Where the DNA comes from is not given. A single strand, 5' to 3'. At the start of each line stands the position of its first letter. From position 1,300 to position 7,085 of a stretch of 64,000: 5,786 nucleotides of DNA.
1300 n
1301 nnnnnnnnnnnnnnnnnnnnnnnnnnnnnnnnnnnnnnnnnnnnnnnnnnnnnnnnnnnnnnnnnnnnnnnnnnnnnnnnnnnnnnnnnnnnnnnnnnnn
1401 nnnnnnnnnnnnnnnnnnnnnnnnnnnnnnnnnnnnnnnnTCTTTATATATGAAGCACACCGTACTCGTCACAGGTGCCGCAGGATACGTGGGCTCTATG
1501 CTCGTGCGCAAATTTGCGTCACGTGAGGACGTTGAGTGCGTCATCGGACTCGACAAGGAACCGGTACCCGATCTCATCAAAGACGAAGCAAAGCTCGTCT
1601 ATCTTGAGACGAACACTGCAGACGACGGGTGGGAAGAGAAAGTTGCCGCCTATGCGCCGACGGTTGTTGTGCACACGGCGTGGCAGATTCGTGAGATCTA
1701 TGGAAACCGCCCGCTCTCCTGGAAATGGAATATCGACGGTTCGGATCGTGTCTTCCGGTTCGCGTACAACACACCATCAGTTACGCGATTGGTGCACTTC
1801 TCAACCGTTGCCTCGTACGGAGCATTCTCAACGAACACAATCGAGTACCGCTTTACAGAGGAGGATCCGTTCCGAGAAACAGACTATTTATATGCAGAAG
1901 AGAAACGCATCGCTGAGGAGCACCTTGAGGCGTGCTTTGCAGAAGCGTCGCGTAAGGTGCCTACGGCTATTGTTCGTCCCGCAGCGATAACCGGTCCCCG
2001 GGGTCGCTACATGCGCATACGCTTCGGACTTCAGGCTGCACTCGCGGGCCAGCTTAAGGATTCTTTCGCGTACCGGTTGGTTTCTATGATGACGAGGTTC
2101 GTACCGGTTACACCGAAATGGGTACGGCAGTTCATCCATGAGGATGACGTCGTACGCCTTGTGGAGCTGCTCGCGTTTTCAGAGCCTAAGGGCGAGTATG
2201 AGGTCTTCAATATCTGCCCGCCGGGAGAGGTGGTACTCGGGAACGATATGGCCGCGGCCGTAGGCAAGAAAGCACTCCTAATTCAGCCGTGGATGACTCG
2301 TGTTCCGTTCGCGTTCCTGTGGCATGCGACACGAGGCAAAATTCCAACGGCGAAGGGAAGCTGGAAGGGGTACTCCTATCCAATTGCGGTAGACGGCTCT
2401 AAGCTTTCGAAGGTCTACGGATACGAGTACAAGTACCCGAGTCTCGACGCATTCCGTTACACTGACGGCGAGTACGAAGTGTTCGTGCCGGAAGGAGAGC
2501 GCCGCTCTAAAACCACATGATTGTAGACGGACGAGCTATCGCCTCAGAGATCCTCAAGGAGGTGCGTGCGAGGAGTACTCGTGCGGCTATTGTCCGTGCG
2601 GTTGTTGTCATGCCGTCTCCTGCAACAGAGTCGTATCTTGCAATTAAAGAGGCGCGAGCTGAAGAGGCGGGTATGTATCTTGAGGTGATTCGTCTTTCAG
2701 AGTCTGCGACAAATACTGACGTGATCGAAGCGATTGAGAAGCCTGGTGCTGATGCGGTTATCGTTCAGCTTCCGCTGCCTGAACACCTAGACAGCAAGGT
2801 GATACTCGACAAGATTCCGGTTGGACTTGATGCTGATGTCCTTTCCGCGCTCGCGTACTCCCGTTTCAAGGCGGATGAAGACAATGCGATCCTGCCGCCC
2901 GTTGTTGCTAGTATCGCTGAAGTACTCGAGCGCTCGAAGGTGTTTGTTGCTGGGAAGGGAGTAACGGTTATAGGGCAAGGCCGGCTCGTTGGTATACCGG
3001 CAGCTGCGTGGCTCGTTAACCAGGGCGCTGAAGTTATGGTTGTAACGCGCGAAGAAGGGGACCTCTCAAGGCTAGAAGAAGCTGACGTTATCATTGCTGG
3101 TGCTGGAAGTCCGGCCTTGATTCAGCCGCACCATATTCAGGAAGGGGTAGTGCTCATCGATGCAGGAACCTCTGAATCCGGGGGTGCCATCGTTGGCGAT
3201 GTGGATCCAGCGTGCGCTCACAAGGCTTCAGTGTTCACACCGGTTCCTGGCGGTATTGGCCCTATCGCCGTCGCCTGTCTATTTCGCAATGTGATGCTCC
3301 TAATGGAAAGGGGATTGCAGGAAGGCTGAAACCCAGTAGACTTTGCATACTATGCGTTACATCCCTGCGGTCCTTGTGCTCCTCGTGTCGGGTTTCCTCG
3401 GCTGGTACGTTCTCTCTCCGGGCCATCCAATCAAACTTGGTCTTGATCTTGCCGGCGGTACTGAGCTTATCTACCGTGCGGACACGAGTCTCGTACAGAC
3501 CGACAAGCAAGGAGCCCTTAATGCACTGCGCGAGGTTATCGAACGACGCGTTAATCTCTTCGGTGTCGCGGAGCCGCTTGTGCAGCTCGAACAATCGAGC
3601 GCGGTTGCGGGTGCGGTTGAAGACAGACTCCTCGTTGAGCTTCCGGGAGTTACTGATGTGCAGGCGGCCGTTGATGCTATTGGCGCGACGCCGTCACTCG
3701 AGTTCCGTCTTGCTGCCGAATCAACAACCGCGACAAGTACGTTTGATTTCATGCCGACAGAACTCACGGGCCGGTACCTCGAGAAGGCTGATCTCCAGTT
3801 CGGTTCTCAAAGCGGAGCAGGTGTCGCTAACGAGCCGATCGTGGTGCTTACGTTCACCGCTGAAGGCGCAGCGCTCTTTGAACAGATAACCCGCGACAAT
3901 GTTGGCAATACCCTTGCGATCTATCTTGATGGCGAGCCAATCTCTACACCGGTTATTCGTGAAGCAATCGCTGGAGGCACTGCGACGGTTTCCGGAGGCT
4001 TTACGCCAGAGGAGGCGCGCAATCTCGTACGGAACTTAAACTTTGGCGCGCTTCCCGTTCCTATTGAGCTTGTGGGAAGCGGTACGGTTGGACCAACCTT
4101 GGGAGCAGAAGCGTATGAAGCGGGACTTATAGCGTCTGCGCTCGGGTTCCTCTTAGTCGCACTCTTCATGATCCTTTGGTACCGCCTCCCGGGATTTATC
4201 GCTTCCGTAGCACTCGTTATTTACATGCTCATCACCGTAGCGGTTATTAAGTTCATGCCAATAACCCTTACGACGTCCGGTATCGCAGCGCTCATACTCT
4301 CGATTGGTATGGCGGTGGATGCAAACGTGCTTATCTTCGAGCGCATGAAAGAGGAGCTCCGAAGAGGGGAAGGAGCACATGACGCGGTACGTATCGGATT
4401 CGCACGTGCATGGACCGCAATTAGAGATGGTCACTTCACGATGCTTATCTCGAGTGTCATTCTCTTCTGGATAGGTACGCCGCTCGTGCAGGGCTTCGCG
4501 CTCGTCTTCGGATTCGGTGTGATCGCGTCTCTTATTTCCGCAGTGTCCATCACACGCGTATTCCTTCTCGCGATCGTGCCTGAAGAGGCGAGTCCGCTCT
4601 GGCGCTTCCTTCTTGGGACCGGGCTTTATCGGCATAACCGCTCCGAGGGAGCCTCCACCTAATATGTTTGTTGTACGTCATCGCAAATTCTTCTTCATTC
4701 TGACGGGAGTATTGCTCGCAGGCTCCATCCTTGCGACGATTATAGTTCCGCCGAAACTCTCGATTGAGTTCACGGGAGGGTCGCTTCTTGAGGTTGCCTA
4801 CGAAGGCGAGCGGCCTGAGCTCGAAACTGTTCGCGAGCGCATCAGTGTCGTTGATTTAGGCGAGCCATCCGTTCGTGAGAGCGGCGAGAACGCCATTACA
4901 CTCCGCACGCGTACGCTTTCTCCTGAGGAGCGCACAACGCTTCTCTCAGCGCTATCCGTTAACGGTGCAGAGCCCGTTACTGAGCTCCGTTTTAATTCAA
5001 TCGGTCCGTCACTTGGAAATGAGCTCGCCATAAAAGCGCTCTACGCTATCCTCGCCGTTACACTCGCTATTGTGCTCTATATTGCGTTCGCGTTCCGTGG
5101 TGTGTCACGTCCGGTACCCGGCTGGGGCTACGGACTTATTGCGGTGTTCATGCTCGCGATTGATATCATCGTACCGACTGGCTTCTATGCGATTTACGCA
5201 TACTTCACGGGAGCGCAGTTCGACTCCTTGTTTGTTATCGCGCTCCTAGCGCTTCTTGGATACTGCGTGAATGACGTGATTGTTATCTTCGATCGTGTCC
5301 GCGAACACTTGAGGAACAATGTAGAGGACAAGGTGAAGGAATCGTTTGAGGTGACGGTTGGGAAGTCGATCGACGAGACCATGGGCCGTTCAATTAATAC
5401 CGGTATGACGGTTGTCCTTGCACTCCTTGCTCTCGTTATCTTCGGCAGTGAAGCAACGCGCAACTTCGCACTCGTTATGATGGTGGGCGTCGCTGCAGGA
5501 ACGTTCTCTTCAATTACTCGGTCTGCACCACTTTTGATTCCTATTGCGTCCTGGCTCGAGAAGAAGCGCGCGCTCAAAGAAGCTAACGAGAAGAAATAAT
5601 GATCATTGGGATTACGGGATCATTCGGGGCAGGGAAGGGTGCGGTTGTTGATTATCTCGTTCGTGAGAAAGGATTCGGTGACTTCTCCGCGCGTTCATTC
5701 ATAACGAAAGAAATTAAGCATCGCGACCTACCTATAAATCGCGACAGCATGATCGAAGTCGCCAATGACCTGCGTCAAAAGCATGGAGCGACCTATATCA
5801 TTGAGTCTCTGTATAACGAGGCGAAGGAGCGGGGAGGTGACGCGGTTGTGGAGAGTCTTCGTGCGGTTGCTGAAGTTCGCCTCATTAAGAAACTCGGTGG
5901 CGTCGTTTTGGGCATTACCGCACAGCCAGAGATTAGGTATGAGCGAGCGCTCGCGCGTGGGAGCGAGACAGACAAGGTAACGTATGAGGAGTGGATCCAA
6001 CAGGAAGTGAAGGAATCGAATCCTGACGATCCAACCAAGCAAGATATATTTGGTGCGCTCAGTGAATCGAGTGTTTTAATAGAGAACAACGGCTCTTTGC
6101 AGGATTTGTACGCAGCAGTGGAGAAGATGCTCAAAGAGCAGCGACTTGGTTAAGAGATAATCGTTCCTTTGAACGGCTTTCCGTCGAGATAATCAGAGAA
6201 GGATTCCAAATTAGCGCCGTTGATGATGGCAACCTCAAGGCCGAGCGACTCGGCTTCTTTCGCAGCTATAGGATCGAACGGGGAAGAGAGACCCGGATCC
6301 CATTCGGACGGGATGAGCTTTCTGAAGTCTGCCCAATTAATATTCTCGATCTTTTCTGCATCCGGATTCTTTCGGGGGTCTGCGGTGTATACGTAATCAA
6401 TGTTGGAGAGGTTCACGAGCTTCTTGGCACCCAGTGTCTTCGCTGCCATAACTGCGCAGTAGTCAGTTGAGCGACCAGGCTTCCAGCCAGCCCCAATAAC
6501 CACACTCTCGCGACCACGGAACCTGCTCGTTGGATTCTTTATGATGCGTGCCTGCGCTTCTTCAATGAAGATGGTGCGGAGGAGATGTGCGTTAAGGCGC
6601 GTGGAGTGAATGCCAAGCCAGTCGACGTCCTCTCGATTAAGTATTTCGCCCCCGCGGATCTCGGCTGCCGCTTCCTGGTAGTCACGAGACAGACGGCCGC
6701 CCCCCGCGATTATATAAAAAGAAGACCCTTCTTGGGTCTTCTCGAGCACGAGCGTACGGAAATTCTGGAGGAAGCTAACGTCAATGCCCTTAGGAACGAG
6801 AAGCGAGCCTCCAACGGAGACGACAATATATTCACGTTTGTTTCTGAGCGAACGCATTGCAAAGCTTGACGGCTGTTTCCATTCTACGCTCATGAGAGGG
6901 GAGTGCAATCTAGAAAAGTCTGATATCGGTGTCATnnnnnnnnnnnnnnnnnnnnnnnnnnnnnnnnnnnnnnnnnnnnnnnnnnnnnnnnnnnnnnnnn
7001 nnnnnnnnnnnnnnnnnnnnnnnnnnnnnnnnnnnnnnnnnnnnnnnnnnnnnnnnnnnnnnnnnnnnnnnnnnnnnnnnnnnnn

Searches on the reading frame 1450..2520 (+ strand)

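Call 7: search_protein_families(library=pfam, proteins=[window:1450-2520:+], max_evalue=0.0001)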
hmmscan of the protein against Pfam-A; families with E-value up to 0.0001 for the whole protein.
window:1450-2520:+ (356 aa): 3 families
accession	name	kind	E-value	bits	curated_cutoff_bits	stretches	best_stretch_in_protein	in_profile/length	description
PF01370.27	Epimerase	-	6.4e-23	81.9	20.9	1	5-256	1-240/240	NAD dependent epimerase/dehydratase family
PF07993.18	NAD_binding_4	-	7e-09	35.6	20.1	1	72-203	91-232/258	Male sterility protein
PF01073.25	3Beta_HSD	-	1.3e-08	34.7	22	1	6-188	1-189/280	3-beta hydroxysteroid dehydrogenase/isomerase family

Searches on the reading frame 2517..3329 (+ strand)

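Call 7: search_protein_families(library=pfam, proteins=[window:2517-3329:+], max_evalue=0.0001)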
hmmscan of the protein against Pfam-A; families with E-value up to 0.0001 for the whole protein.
window:2517-3329:+ (270 aa): 2 families
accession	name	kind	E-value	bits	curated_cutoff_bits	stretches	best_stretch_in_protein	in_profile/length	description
PF02882.25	THF_DHG_CYH_C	-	4.2e-35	120.9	27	1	122-265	12-158/160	Tetrahydrofolate dehydrogenase/cyclohydrolase, NAD(P)-binding domain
PF00763.28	THF_DHG_CYH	-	8.5e-16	58.7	32.8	1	4-107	2-115/115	Tetrahydrofolate dehydrogenase/cyclohydrolase, catalytic domain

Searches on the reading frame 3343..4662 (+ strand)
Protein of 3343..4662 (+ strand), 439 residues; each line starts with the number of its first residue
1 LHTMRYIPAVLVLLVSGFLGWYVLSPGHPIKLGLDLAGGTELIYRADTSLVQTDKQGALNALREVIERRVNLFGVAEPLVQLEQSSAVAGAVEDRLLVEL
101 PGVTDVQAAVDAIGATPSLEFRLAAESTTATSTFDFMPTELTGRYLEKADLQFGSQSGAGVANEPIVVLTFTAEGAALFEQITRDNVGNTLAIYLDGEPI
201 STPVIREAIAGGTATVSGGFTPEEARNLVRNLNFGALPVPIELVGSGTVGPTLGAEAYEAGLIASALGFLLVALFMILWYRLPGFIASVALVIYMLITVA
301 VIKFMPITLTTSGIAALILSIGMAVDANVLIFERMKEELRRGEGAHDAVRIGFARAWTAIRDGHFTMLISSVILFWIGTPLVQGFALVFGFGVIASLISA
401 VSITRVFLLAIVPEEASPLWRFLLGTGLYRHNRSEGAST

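Call 7: search_protein_families(library=pfam, proteins=[window:3343-4662:+], max_evalue=0.0001)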
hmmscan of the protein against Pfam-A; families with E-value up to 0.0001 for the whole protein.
window:3343-4662:+ (439 aa): 5 families
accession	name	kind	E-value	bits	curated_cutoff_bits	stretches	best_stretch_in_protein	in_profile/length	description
PF22599.2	SecDF_P1_head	-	4.2e-25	88.3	27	1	140-239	20-114/114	SecDF, P1 head subdomain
PF21760.3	SecD_1st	-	2.3e-15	56.2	27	1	61-124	3-58/60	Protein translocase subunit SecDF, P1 domain, N-terminal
PF02355.23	SecD_SecF_C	-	3.1e-15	56.5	20.5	1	246-410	18-185/189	Protein export membrane protein SecD/SecF, C-terminal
PF03176.21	MMPL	-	9.2e-09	35.1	20.5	1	262-404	146-295/333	MMPL family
PF00873.25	ACR_tran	-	6.6e-05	21.3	28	1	261-414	337-484/1021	AcrB/AcrD/AcrF family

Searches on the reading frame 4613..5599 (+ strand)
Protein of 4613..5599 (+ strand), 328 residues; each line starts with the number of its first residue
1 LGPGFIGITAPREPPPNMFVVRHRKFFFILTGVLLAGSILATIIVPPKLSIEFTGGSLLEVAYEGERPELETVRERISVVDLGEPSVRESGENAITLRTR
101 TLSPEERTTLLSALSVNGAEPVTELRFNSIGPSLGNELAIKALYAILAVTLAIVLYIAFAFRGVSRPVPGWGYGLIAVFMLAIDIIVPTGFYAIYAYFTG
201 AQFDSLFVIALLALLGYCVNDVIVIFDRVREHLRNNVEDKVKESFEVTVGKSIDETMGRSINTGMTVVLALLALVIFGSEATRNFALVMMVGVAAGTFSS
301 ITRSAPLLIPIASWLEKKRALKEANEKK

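Call 7: search_protein_families(library=pfam, proteins=[window:4613-5599:+], max_evalue=0.0001)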
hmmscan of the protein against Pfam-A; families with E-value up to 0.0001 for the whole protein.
window:4613-5599:+ (328 aa): 1 family
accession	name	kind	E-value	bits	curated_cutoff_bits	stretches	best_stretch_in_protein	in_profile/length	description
PF02355.23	SecD_SecF_C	-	1.3e-43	149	20.5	1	122-310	13-185/189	Protein export membrane protein SecD/SecF, C-terminal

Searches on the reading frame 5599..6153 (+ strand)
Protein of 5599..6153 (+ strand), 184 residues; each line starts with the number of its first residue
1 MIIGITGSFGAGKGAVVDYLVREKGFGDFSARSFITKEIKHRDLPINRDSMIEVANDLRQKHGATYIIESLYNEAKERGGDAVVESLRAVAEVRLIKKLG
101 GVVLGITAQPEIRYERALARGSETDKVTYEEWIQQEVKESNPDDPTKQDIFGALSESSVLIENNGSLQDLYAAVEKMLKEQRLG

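Call 7: search_protein_families(library=pfam, proteins=[window:5599-6153:+], max_evalue=0.0001)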
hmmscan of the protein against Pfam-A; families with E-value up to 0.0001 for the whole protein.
window:5599-6153:+ (184 aa): 2 families
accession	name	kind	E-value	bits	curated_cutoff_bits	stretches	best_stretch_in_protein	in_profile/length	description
PF13238.12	AAA_18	-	1.3e-10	42.2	29.4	1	3-129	1-120/128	AAA domain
PF13207.12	AAA_17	-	3.3e-06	27.9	27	1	7-131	2-134/136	AAA domain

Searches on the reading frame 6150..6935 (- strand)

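Call 7: search_protein_families(library=pfam, proteins=[window:6150-6935:-], max_evalue=0.0001)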
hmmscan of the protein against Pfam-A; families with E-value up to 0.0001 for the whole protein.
window:6150-6935:- (261 aa): 1 family
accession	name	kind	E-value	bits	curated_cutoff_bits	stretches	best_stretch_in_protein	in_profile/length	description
PF00696.33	AA_kinase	-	1.8e-24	87.2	24.9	1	36-239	2-234/234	Amino acid kinase family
